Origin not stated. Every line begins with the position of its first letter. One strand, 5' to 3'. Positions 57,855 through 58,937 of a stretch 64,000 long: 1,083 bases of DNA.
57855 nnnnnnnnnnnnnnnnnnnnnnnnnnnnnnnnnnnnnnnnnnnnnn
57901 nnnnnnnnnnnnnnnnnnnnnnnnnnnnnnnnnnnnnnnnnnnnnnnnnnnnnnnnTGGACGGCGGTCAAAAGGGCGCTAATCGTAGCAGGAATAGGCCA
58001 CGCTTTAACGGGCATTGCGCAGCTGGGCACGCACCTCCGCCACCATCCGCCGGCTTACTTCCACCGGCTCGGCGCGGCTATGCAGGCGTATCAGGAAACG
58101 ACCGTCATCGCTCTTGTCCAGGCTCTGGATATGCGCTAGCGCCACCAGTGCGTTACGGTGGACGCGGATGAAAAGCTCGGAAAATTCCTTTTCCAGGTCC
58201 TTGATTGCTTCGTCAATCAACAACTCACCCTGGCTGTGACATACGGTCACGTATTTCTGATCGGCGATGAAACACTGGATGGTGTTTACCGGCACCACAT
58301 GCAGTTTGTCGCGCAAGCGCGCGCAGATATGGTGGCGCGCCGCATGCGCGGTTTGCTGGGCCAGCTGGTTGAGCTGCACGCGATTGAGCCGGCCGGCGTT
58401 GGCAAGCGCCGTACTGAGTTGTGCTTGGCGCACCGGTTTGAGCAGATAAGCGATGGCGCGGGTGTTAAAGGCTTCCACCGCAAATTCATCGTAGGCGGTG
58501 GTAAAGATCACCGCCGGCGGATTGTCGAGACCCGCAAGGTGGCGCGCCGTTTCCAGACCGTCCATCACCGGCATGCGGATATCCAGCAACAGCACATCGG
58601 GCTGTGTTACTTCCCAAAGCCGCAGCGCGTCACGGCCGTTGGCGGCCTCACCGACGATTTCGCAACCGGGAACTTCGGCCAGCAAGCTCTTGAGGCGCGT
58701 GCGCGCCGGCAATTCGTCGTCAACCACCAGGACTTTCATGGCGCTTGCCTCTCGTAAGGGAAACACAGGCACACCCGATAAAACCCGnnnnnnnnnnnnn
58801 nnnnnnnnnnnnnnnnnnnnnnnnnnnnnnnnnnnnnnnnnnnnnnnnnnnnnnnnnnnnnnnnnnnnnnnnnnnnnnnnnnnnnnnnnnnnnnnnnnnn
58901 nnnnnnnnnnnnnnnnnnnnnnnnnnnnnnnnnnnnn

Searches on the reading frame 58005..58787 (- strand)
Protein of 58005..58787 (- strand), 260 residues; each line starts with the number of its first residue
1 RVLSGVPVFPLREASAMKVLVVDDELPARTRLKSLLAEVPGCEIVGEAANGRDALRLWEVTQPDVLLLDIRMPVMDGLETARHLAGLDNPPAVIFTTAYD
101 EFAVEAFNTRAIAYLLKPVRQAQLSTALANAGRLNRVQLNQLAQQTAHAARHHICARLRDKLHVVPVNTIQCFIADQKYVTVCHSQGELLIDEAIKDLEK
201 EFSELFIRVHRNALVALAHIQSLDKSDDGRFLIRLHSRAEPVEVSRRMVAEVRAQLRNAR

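Call 31: search_protein_families(library=pfam, proteins=[window:58005-58787:-])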
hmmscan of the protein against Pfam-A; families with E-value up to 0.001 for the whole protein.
window:58005-58787:- (260 aa): 2 families
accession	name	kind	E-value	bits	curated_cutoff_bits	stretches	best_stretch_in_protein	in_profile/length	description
PF00072.30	Response_reg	-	3.3e-24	85.6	30.2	1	19-128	1-110/111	Response regulator receiver domain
PF04397.21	LytTR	-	1e-20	74.2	22.6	1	160-256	1-97/98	LytTr DNA-binding domain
